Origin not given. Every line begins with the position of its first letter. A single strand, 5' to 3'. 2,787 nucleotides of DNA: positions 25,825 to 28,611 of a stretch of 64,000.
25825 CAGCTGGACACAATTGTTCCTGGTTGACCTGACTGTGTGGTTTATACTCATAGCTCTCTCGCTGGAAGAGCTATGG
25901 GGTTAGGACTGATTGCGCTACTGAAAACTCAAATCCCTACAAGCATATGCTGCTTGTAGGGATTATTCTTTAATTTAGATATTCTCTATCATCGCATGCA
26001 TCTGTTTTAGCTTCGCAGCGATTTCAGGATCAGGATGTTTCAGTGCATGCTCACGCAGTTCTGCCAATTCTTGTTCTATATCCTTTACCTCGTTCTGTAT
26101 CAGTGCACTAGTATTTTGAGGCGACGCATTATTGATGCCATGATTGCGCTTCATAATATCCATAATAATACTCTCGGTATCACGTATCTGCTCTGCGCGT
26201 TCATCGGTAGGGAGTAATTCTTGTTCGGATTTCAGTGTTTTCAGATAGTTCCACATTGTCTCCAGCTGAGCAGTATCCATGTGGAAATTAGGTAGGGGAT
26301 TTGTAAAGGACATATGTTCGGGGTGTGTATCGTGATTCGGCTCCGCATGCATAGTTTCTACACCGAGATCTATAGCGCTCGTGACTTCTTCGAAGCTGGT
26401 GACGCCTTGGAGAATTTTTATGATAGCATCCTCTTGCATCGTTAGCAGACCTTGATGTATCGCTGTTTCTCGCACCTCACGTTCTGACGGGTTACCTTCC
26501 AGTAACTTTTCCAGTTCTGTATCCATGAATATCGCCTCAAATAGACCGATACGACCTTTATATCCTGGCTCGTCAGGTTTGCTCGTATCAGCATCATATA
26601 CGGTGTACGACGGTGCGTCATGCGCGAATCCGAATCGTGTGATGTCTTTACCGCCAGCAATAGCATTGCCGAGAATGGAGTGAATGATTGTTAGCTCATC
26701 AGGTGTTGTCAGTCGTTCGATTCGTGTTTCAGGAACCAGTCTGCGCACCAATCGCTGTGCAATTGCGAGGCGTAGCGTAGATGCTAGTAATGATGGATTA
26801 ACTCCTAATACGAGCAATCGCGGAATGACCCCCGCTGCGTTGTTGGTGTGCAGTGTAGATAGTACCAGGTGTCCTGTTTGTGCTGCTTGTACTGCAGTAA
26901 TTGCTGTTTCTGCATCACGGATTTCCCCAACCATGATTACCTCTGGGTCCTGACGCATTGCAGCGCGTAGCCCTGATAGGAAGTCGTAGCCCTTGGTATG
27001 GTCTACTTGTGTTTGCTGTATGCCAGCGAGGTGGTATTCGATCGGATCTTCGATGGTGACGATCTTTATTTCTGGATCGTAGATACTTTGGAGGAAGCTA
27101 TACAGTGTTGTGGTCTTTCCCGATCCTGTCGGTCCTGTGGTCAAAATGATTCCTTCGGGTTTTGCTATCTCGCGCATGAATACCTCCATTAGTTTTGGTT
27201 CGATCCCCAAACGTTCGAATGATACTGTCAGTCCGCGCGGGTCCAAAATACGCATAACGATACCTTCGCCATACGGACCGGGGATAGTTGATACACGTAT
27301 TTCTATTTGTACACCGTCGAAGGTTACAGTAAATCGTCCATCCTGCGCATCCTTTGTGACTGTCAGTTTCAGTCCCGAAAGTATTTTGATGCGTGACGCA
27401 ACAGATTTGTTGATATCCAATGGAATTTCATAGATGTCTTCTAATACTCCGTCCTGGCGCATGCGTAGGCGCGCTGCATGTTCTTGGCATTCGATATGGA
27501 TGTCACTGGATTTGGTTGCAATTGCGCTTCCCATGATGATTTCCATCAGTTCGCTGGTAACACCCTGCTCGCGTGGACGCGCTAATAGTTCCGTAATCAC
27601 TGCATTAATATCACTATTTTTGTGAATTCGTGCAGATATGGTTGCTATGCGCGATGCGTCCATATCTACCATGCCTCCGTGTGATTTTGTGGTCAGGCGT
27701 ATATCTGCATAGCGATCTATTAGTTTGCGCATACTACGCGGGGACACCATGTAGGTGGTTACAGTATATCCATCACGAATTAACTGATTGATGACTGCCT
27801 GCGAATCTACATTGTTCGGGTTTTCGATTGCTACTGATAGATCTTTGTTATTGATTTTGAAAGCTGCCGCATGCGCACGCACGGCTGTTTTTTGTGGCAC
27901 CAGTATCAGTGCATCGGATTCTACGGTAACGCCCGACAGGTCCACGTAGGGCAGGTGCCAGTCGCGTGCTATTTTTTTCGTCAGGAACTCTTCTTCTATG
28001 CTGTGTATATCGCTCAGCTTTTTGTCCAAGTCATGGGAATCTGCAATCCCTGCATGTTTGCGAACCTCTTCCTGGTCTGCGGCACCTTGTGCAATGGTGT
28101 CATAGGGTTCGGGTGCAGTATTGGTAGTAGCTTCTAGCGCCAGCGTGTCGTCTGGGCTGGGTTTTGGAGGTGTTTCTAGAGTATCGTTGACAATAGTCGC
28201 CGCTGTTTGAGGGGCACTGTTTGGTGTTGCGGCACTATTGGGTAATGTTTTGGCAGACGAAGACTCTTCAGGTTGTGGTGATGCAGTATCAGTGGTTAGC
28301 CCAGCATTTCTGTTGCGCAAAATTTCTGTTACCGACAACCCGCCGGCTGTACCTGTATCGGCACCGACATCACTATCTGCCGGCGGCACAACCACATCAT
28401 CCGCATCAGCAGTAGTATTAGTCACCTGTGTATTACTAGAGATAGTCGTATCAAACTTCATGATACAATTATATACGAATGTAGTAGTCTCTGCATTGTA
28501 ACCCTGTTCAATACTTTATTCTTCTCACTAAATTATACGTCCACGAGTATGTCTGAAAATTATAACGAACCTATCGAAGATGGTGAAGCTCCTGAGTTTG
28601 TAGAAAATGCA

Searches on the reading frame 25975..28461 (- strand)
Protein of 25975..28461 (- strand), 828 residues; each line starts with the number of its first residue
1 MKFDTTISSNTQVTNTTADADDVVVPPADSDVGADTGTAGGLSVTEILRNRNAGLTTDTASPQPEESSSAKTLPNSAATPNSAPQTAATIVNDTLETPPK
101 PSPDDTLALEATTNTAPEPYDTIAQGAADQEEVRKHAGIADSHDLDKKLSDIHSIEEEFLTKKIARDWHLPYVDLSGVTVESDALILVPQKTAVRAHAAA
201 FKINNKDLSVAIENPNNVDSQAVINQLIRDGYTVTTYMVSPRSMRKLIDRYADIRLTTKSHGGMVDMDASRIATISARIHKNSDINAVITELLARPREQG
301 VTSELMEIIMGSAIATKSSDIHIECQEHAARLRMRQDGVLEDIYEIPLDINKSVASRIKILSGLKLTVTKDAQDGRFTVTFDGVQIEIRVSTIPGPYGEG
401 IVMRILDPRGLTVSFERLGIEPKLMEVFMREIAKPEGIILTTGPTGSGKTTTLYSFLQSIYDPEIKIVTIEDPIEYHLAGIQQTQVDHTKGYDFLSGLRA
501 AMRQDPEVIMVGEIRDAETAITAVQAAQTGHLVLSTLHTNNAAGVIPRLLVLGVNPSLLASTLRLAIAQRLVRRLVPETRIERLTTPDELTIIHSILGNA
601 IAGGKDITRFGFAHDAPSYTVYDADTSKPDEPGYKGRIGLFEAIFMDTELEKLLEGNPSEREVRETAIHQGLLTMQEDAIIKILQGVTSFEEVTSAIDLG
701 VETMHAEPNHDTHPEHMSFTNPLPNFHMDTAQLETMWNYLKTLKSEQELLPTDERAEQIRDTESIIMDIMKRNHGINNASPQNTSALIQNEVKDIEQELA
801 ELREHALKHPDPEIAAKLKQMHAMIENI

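Call 7: search_protein_families(library=pfam, proteins=[window:25975-28461:-], max_evalue=0.01)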
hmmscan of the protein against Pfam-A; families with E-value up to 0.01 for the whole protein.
window:25975-28461:- (828 aa): 4 families
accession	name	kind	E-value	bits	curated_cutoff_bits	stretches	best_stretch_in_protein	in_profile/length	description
PF00437.27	T2SSE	-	2.9e-105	352.4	24.9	1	300-694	6-369/370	Type II/IV secretion system protein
PF05157.20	MshEN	-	2.4e-09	37.5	23.1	1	169-255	2-87/90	MshEN domain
PF25199.1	nSTAND_NTPase5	-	0.003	17.9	34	1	431-482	36-88/145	Novel STAND NTPase 5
PF01580.24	FtsK_SpoIIIE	-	0.0071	16.3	24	0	430-460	33-63/221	FtsK/SpoIIIE family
